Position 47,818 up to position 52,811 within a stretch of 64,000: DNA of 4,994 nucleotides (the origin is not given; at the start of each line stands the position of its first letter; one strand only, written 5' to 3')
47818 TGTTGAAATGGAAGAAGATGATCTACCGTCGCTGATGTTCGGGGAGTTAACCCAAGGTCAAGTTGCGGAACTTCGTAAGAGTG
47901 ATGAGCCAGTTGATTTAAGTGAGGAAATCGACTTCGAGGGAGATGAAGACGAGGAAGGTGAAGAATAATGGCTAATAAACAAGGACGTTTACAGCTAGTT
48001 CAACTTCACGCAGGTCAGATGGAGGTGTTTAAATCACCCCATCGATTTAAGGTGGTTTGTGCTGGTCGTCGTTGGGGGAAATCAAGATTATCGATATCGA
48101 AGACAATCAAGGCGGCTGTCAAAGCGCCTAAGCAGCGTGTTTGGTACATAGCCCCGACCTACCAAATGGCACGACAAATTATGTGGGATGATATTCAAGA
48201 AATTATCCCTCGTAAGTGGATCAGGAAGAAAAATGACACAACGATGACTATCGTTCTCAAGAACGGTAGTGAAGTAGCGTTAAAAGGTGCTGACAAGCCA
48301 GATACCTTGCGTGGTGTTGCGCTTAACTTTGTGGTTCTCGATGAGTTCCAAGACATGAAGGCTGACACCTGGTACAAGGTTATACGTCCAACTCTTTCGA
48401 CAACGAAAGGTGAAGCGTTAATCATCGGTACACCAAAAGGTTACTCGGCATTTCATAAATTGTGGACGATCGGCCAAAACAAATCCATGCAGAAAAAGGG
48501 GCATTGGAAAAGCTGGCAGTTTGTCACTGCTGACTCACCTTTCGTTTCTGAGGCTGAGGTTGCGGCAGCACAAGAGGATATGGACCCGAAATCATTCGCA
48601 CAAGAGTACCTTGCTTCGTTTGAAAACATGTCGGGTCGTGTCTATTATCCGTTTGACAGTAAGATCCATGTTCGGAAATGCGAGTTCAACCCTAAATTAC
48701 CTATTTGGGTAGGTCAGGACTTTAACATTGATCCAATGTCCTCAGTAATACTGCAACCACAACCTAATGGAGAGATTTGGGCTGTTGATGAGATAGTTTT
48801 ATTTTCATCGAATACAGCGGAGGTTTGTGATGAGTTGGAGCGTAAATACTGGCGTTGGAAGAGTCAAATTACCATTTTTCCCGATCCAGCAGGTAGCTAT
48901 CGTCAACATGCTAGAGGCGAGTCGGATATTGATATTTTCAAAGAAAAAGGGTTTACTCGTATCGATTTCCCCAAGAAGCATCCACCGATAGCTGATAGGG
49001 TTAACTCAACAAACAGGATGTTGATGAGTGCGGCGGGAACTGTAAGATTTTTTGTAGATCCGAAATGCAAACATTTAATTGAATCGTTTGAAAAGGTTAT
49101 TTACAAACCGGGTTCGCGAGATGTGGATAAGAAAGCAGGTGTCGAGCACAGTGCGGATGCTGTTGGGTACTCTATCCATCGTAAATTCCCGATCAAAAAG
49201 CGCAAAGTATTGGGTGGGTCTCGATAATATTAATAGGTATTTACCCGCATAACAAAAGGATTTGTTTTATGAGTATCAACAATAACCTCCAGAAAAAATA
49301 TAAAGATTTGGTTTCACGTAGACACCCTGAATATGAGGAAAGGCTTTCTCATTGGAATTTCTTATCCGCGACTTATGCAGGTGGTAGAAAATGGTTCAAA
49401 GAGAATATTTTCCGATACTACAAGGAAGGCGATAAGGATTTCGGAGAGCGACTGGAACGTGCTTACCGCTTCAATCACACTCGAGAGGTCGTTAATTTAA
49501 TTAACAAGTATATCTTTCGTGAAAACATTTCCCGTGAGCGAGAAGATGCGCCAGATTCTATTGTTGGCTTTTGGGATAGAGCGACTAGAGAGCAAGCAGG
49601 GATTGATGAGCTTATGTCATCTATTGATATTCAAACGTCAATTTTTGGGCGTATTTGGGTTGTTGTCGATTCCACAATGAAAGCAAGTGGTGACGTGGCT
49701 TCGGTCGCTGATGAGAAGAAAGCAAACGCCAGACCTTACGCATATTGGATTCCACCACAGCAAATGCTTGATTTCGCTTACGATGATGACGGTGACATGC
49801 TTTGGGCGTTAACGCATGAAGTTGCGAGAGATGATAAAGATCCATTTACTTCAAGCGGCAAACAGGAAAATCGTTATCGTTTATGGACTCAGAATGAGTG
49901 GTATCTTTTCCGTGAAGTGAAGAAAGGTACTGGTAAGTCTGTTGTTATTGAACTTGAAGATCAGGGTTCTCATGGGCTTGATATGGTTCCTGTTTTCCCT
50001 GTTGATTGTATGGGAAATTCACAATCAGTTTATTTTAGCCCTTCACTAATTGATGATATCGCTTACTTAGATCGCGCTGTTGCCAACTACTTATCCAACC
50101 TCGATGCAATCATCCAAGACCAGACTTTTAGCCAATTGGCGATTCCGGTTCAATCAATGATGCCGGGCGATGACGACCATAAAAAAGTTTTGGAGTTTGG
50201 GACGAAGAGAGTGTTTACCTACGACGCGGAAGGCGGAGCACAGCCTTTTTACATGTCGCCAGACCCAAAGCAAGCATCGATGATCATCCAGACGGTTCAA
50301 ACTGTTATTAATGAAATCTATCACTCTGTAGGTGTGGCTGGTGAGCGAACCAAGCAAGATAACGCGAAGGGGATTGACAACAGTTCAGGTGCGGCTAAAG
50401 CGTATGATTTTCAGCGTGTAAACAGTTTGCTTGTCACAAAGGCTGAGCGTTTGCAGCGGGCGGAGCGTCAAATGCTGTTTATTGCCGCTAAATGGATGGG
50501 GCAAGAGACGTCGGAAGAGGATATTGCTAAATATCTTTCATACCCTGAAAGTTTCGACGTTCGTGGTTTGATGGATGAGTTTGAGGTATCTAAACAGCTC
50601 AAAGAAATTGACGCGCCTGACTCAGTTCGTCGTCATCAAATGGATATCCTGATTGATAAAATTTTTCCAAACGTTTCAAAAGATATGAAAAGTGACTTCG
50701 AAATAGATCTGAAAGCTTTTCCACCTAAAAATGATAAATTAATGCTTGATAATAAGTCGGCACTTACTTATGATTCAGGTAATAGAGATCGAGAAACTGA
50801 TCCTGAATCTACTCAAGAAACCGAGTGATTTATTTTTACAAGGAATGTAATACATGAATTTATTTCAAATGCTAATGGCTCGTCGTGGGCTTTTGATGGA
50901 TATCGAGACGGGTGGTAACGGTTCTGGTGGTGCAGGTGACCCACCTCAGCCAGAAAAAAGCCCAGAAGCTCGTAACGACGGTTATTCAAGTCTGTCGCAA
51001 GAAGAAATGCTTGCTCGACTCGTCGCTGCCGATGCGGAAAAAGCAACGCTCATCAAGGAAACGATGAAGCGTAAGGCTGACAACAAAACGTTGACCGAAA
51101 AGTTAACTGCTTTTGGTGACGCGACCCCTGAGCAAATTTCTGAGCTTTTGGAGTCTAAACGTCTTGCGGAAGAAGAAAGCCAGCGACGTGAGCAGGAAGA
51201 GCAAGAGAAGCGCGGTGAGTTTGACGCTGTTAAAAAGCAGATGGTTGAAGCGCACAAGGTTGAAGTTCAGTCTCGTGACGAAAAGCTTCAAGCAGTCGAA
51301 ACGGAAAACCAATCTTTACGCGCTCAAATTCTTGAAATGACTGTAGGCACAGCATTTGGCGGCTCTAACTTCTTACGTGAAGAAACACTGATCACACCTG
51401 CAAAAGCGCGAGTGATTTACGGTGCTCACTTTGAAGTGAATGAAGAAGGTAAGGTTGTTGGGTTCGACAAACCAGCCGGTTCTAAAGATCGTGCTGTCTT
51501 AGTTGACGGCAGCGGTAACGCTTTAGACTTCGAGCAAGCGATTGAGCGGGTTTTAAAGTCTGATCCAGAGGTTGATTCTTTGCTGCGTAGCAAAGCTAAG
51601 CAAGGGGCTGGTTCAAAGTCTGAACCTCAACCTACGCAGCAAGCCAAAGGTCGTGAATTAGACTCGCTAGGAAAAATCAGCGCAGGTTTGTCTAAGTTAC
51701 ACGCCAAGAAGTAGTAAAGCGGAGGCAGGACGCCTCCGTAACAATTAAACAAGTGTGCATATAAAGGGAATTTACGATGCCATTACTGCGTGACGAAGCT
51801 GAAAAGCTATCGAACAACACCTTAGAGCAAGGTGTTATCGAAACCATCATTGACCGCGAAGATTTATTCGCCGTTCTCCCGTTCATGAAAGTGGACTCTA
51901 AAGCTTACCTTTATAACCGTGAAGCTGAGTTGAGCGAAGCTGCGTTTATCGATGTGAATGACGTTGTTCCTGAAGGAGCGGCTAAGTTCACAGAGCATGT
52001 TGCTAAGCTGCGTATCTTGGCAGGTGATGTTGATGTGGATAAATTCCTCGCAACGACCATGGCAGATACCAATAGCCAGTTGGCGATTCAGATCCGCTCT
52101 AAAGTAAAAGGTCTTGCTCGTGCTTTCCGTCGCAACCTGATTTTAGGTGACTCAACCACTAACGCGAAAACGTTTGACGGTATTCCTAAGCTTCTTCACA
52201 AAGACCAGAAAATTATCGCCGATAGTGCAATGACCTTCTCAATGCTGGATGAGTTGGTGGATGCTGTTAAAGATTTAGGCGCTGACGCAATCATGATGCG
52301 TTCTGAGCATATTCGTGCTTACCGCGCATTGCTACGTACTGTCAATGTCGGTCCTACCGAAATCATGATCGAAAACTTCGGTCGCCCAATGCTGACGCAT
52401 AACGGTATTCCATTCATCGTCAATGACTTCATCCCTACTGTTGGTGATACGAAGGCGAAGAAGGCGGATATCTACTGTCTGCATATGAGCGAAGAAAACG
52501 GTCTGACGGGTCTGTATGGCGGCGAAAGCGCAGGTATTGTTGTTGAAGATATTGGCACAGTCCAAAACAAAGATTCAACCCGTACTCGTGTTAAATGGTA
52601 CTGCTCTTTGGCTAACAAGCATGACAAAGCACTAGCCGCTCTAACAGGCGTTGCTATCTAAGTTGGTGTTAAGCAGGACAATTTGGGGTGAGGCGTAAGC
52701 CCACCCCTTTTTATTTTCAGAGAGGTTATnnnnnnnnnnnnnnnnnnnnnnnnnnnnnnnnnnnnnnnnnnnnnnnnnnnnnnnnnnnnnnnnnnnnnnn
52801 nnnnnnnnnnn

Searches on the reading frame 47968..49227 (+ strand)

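Call 11: search_protein_families(library=phrogs, proteins=[window:47968-49227:+], max_evalue=0.00001)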
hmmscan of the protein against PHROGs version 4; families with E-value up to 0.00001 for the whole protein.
window:47968-49227:+ (419 aa): 6 families
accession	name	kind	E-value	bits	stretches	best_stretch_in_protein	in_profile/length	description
phrog_10250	-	head and packaging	1.3e-60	205.9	1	202-416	2-225/228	terminase large subunit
phrog_2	-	head and packaging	3.1e-58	199.2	1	12-412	265-599/807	terminase large subunit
phrog_7579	-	head and packaging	2.7e-19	70.3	1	17-220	9-215/239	terminase large subunit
phrog_38319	-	unknown function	1.9e-10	41.6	1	14-262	7-269/271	-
phrog_675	-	head and packaging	2.6e-10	40.2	1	17-168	47-204/576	terminase large subunit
phrog_979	-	head and packaging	3.6e-07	30.2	1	13-134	154-280/642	terminase large subunit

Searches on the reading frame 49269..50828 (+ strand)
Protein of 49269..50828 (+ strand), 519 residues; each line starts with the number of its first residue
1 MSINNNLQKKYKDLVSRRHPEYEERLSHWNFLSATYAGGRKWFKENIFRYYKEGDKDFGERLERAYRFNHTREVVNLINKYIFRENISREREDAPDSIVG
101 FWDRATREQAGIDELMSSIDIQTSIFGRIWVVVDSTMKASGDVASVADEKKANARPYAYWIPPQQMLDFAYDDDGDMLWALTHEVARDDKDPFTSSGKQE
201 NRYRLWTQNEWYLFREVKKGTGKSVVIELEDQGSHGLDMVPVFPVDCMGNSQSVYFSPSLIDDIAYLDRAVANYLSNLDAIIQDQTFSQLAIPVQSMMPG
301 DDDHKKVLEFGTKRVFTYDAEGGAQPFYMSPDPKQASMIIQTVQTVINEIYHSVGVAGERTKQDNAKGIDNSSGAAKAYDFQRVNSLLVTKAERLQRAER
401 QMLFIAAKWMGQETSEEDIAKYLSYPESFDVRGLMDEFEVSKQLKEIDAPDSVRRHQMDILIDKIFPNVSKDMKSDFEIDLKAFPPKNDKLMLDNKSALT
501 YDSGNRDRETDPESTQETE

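Call 11: search_protein_families(library=phrogs, proteins=[window:49269-50828:+], max_evalue=0.00001)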
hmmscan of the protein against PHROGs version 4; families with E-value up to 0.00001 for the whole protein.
window:49269-50828:+ (519 aa): 3 families
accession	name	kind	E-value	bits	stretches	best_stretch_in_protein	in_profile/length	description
phrog_145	-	head and packaging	1.1e-118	398.1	1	9-504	4-485/493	portal protein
phrog_20858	-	unknown function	1.4e-103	346.5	1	292-517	1-224/250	-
phrog_12458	-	unknown function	1.5e-102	343.5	1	8-250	23-264/265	-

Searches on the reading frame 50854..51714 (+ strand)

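Call 11: search_protein_families(library=phrogs, proteins=[window:50854-51714:+], max_evalue=0.00001)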
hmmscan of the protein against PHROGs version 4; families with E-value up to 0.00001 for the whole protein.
window:50854-51714:+ (286 aa): 4 families
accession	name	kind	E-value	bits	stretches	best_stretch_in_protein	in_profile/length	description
phrog_7402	-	unknown function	6.2e-48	163.3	1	162-283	1-121/123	-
phrog_206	-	head and packaging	1.3e-31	111.3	1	60-281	41-251/263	head scaffolding protein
phrog_7069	-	unknown function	1.7e-27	97.3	1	1-135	1-149/151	-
phrog_784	-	unknown function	3.5e-14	54.1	1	130-264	95-226/250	-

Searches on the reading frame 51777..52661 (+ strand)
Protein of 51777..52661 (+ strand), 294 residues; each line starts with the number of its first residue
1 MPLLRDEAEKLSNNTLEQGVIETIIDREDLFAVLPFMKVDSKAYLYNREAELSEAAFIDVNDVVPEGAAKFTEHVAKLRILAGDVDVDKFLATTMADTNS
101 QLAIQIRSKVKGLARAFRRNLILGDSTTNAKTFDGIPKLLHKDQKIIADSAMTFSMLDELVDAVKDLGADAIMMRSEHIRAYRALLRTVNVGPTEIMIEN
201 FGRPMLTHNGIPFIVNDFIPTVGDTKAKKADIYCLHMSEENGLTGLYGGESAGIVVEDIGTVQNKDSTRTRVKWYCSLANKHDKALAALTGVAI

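Call 11: search_protein_families(library=phrogs, proteins=[window:51777-52661:+], max_evalue=0.00001)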
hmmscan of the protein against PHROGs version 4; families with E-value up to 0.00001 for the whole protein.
window:51777-52661:+ (294 aa): 2 families
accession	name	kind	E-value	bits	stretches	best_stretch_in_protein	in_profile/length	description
phrog_212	-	head and packaging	5e-100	335.8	1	1-293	4-294/301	major head protein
phrog_31318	-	unknown function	4.8e-73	244.8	1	152-293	1-145/147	-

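Call 20: search_dna_similar(query=window:51777-52661:+, collection=phages, mode=protein, max_rows=25)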
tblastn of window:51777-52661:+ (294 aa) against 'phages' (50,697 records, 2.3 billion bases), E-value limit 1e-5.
Records with a match: 275; places in all: 277; records where one place covers at least 80% of the query: 269.
Best place of each record, by identity: 80-90% 10; 60-80% 2; <60% 263.
By first word of the organism name: Pseudomonas 88; Caulobacter 39; Xanthomonas 24; Paenibacillus 13; Brevundimonas 13; Stenotrophomonas 11; Streptomyces 11; Rhizobium 10; Bordetella 9; Klebsiella 6; and 23 more.
By host as written in the record: Pseudomonas aeruginosa 31; Pseudomonas aeruginosa PAO1 23; Caulobacter vibrioides CB15 22; - 14; Paenibacillus larvae 11; Bordetella bronchiseptica ATCC 10580 9; Pseudomonas aeruginosa PA14 8; Brevundimonas pondensis LVF1 8; and 79 more.
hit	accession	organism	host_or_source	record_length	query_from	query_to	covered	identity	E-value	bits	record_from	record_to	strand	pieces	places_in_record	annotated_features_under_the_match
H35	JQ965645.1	Salmonella phage SSU5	Salmonella enterica subsp. enterica ...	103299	1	294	100%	83.7%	2e-165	514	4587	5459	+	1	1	putative major capsid protein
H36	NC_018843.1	Salmonella phage SSU5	Salmonella enterica subsp. enterica ...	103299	1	294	100%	83.7%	2e-165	514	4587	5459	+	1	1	putative major capsid protein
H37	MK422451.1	Klebsiella phage ST13-OXA48phi12.3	Klebsiella pneumoniae ST13-OXA48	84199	1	294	100%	83.1%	1e-163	509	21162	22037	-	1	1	major capsid protein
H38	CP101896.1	Klebsiella phage GArcari-2022b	Klebsiella pneumoniae strain 4011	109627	1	294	100%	83.1%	1e-163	509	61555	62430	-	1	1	record has no annotation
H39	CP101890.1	Klebsiella phage GArcari-2022a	Klebsiella pneumoniae strain 9362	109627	1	294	100%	83.1%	1e-163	509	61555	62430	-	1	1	record has no annotation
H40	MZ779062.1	Klebsiella phage pJN2-26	horse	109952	1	294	100%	83.1%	1e-163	509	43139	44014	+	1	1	putative major capsid protein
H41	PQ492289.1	Klebsiella phage vB_KpnS_p4727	Klebsiella pneumoniae 4727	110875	1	294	100%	83.1%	1e-163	509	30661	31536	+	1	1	record has no annotation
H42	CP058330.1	Klebsiella phage vB_Kpn_1825-KPC53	Klebsiella pneumoniae subsp. pneumoniae ...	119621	1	294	100%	83.1%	1e-163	509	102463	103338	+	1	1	record has no annotation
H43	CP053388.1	Escherichia phage CMS-2020a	Escherichia coli strain SCU-107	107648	1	294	100%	82.4%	2e-162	506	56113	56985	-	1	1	record has no annotation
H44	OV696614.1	Escherichia phage Cyrano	-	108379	1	294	100%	81.7%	2e-162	505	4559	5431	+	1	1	MCP Major Capsid Protein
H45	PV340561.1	Escherichia phage PhiR41_1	Escherichia coli str. K-12 substr. ...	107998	1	294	100%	79.1%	1e-162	506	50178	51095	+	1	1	hypothetical protein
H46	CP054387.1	Escherichia phage CMS-2020a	Escherichia coli strain SCU-175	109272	1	294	100%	79.1%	1e-162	506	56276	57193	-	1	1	record has no annotation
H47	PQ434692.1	Stenotrophomonas phage ANB28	Stenotrophomonas maltophilia B28B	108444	1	292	99%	56.7%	7e-96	314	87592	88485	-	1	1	hypothetical protein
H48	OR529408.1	Stenotrophomonas phage BUCTxx99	Stenotrophomonas maltophilia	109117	1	292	99%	56.7%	7e-96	314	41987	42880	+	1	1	major capsid protein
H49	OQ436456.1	Xanthomonas phage JGB6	Xanthomonas sp.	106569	1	292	99%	55.2%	7e-76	330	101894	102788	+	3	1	major capsid protein (x3)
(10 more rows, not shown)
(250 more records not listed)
